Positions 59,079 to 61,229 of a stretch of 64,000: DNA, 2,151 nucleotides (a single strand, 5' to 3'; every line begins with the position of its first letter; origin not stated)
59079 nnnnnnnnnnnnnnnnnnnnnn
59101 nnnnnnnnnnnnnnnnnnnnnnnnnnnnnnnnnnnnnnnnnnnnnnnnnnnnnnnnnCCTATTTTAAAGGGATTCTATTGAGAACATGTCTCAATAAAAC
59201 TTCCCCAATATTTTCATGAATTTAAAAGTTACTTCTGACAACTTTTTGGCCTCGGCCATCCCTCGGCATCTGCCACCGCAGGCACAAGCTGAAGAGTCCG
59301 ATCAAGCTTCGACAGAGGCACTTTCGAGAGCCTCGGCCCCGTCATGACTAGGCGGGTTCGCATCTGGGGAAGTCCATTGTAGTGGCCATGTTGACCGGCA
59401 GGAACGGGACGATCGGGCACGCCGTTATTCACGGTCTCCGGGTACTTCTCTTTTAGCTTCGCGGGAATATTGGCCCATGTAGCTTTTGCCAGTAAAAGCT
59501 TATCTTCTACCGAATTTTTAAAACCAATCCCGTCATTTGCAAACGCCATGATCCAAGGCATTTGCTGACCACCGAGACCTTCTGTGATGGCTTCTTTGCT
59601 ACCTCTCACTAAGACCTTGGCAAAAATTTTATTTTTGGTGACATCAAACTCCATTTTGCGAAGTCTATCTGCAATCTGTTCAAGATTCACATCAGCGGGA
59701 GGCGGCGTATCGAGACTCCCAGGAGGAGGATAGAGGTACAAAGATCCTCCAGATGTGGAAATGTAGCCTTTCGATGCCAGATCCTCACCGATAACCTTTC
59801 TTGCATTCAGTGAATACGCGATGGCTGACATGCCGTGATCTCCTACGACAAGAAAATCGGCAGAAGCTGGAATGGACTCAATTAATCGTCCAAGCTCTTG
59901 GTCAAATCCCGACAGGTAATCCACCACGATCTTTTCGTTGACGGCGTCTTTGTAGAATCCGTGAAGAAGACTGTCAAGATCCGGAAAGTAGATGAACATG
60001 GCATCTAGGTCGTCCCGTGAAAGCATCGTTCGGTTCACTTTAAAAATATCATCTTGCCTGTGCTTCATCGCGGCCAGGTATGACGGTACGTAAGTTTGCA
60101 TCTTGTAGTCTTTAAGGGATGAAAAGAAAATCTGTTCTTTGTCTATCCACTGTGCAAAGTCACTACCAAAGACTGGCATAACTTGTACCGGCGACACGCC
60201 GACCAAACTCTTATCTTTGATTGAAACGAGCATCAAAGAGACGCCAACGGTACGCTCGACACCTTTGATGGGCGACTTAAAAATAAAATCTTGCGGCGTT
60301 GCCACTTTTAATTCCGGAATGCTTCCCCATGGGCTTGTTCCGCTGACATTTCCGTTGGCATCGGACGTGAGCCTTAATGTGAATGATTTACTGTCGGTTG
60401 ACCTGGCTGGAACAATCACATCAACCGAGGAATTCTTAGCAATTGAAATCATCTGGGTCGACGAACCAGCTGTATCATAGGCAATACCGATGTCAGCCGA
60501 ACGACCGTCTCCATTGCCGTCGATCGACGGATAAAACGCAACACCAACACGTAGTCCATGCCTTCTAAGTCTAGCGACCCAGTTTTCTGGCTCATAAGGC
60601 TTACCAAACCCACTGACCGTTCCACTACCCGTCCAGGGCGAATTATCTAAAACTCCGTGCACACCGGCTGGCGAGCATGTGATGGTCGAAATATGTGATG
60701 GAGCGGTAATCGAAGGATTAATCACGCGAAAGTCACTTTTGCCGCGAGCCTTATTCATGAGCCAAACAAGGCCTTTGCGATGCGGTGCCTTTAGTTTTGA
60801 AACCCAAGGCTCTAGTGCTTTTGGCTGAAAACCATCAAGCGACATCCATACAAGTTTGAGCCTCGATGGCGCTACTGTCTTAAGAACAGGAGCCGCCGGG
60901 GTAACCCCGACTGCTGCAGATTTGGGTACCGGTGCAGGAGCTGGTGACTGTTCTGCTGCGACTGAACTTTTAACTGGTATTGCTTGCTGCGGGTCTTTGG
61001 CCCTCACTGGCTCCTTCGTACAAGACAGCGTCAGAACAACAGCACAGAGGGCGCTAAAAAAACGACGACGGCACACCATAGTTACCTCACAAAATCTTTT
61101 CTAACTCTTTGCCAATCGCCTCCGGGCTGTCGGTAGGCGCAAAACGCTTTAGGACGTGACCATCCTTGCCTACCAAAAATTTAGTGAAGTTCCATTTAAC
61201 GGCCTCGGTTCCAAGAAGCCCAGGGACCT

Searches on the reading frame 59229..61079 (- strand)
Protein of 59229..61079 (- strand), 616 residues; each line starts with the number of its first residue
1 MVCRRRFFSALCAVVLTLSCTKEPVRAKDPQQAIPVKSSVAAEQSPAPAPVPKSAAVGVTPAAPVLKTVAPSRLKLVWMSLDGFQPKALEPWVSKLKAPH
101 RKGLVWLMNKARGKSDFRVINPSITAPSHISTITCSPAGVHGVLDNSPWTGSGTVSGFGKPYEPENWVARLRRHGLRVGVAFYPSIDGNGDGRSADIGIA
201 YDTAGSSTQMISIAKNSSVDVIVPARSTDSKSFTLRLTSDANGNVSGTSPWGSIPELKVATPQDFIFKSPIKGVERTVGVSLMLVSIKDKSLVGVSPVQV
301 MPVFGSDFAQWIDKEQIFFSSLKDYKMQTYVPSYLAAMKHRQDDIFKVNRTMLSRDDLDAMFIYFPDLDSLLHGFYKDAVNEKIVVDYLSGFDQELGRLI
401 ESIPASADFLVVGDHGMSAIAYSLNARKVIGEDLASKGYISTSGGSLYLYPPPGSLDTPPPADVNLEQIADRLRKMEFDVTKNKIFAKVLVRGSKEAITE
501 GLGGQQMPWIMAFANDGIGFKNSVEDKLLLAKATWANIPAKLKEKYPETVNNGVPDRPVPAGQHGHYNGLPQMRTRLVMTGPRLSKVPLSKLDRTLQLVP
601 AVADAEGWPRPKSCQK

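Call 4: search_protein_families(library=pfam, proteins=[window:59229-61079:-], max_evalue=0.1)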
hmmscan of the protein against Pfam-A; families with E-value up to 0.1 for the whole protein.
window:59229-61079:- (616 aa): 1 family
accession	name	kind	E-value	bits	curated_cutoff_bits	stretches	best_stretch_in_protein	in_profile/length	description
PF01663.27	Phosphodiest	-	8.1e-22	78.7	23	1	76-526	1-329/342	Type I phosphodiesterase / nucleotide pyrophosphatase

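Call 5: search_protein_families(library=ncbifam, proteins=[window:59229-61079:-], max_evalue=0.1)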
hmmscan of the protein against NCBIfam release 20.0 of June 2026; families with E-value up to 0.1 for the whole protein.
window:59229-61079:- (616 aa): 2 families
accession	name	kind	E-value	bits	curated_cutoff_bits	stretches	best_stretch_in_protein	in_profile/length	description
TIGR02455.1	TreS_stutzeri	equivalog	0.033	12.4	719.4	1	174-247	99-173/689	maltose alpha-D-glucosyltransferase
TIGR02335.1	hydr_PhnA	equivalog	0.091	11.8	407.55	0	77-146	16-81/408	phosphonoacetate hydrolase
